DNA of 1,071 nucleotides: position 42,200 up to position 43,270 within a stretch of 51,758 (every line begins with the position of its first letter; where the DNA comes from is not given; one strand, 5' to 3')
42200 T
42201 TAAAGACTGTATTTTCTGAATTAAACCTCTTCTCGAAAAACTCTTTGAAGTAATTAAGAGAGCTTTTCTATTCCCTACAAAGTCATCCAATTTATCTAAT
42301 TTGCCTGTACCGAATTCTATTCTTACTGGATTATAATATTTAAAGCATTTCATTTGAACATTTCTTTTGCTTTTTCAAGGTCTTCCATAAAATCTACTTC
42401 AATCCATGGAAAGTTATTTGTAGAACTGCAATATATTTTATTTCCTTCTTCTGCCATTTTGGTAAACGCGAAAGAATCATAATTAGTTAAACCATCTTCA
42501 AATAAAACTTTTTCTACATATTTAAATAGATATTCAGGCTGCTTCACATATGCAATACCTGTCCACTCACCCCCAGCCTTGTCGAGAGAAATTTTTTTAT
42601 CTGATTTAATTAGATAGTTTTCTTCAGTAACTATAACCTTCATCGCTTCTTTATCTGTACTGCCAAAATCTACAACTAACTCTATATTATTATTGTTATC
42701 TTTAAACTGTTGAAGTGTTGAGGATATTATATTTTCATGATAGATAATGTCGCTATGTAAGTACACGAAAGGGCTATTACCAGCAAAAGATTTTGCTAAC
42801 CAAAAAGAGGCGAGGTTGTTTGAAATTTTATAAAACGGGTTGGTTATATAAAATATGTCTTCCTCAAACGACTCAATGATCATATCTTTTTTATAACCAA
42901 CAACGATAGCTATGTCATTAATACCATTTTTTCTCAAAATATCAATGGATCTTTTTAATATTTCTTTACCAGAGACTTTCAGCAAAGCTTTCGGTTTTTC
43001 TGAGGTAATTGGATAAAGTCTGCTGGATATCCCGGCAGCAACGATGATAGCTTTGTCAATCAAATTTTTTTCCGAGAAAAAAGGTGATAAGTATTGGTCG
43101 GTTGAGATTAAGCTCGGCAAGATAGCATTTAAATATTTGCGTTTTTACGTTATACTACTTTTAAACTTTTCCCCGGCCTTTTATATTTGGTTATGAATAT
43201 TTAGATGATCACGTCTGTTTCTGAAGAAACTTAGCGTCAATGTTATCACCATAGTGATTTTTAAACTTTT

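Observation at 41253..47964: Fosfomycin-like early phosphonate pathway without epoxidase, inside a glycan locus: predicted CMP-activated, C-methylated hydroxyalkylphosphonate donor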

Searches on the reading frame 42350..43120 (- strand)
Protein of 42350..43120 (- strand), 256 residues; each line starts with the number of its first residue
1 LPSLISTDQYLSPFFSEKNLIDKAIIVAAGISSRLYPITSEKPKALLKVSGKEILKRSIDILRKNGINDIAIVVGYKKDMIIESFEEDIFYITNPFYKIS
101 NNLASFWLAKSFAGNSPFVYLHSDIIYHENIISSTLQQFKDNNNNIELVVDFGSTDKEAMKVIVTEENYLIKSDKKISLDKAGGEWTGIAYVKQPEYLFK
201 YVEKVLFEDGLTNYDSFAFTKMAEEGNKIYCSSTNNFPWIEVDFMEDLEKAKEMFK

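Call 3: search_protein_families(library=pfam, proteins=[window:42350-43120:-], max_evalue=0.001)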
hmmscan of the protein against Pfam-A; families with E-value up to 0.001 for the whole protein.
window:42350-43120:- (256 aa): 3 families
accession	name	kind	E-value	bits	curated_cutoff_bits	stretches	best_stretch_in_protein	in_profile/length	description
PF00483.29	NTP_transferase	-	2.7e-13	50.5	21.2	1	23-157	1-141/245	Nucleotidyl transferase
PF12804.13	NTP_transf_3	-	7.9e-11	42.8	27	1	24-146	1-118/160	MobA-like NTP transferase domain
PF01128.25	IspD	-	0.00022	21.5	27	1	24-79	3-55/221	2-C-methyl-D-erythritol 4-phosphate cytidylyltransferase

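Call 4: search_protein_families(library=ncbifam, proteins=[window:42350-43120:-], max_evalue=0.001)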
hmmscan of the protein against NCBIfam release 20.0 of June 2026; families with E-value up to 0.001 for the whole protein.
window:42350-43120:- (256 aa): 30 families (the best 25 are shown)
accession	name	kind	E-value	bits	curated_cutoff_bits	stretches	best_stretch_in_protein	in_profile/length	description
NF041135.1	IPPtranDIPPsyn_Thcocales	equivalog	5.4e-21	75.1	580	1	23-254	2-216/419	bifunctional L-myo-inositol-1-phosphate cytidylyltransferase/CDP-L-myo-inositol myo-inositolphosphotransferase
NF041313.1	UDPGP_AglF_Halo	equivalog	1.9e-19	70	400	1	23-168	2-149/234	UTP--glucose-1-phosphate uridylyltransferase AglF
TIGR03992.1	Arch_glmU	subfamily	3.7e-18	65.6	292.1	1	23-188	2-164/393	bifunctional sugar-1-phosphate nucleotidylyltransferase/acetyltransferase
TIGR01208.1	rmlA_long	equivalog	5.3e-15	55.2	320.25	1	23-146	1-128/353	glucose-1-phosphate thymidylyltransferase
NF045665.1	NTPtran_DVU1551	equivalog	3e-12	46.3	315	1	23-98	2-73/359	DVU_1551 family NTP transferase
TIGR01099.1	galU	equivalog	3e-11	43.4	326.8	1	21-88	1-68/261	UTP--glucose-1-phosphate uridylyltransferase GalU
NF045761.1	NAMPUrTaseMurU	equivalog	6.7e-11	42.5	250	1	23-133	2-116/226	N-acetylmuramate alpha-1-phosphate uridylyltransferase MurU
NF041173.1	Sug_nt_acttase_Thmprot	equivalog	2.1e-09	36.9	600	1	23-206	2-180/405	bifunctional sugar-1-phosphate nucleotidylyltransferase/acetyltransferase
TIGR02623.1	G1P_cyt_trans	equivalog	7.7e-09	35.4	300.25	1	23-102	2-81/255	glucose-1-phosphate cytidylyltransferase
NF049965.1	GlMnHpPGnyltfHddC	equivalog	2.9e-08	33.6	300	1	23-212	2-188/221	D-glycero-D-manno-heptose 1-phosphate guanosyltransferase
NF010934.1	PRK14354.1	equivalog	5.4e-08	31.8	450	1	24-91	2-66/447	bifunctional UDP-N-acetylglucosamine diphosphorylase/glucosamine-1-phosphate N-acetyltransferase GlmU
TIGR03310.1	matur_MocA_YgfJ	equivalog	3.2e-07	30.5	186.45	1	24-146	2-122/188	molybdenum cofactor cytidylyltransferase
TIGR01207.1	rmlA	equivalog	3.2e-07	29.7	360.65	1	23-168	1-150/286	glucose-1-phosphate thymidylyltransferase RfbA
TIGR01173.1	glmU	equivalog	5e-07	28.9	366.85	1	24-89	3-65/452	bifunctional UDP-N-acetylglucosamine diphosphorylase/glucosamine-1-phosphate N-acetyltransferase GlmU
NF045697.1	MurNAcPUrMurU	equivalog_domain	7e-07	28.9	370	1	25-82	1-58/229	N-acetylmuramate alpha-1-phosphate uridylyltransferase MurU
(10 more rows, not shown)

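Call 62: search_solved_structures(query=window:42350-43120:-, max_evalue=0.001)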
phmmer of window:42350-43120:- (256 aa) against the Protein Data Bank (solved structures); distinct sequences matched with E-value up to 0.001: 21.
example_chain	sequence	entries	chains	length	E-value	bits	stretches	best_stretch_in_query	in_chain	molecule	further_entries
1jyk_A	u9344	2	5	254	8.5e-15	58.3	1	18-125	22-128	CTP:phosphocholine Cytidylyltransferase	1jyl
4jd0_A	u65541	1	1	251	6.1e-09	39.1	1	21-249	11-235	Nucleotidyl transferase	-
6pd1_A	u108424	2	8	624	1.3e-08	38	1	21-194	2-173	Nucleotidyl transferase/aminotransferase, class V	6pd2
2ggo_A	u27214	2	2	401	2.8e-08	36.9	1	23-127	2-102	401aa long hypothetical glucose-1-phosphate thymidylyltransferase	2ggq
5z09_A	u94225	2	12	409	3.5e-08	36.6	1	23-95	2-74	Dual sugar-1-phosphate nucleotidylyltransferase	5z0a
3hl3_A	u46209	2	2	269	2.6e-07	33.8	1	19-203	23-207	Glucose-1-phosphate thymidylyltransferase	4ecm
5xhw_A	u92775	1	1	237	1.1e-06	31.7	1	24-91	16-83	Putative 6-deoxy-D-mannoheptose pathway protein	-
1tzf_A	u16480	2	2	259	1.4e-06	31.3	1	22-102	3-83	Glucose-1-phosphate cytidylyltransferase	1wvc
6jq8_A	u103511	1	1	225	1.6e-06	31.2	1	24-90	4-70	Putative 6-deoxy-D-mannoheptose pathway protein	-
7o2n_A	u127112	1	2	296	5.8e-06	29.4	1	21-87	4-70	Probable UTP--glucose-1-phosphate uridylyltransferase YngB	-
7b1r_A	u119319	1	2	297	5.8e-06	29.3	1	21-87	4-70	Probable UTP--glucose-1-phosphate uridylyltransferase YngB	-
5ify_A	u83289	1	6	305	7.5e-06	29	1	20-144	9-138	Glucose-1-phosphate thymidylyltransferase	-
8x7s_B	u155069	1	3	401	1.1e-05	28.4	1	23-86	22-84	UTP--glucose-1-phosphate uridylyltransferase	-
6n0u_A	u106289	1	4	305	1.9e-05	27.6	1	20-142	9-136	Glucose-1-phosphate thymidylyltransferase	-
7x8j_A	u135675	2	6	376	4.2e-05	26.5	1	23-151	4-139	Mannose-1-phosphate guanylyltransferase 1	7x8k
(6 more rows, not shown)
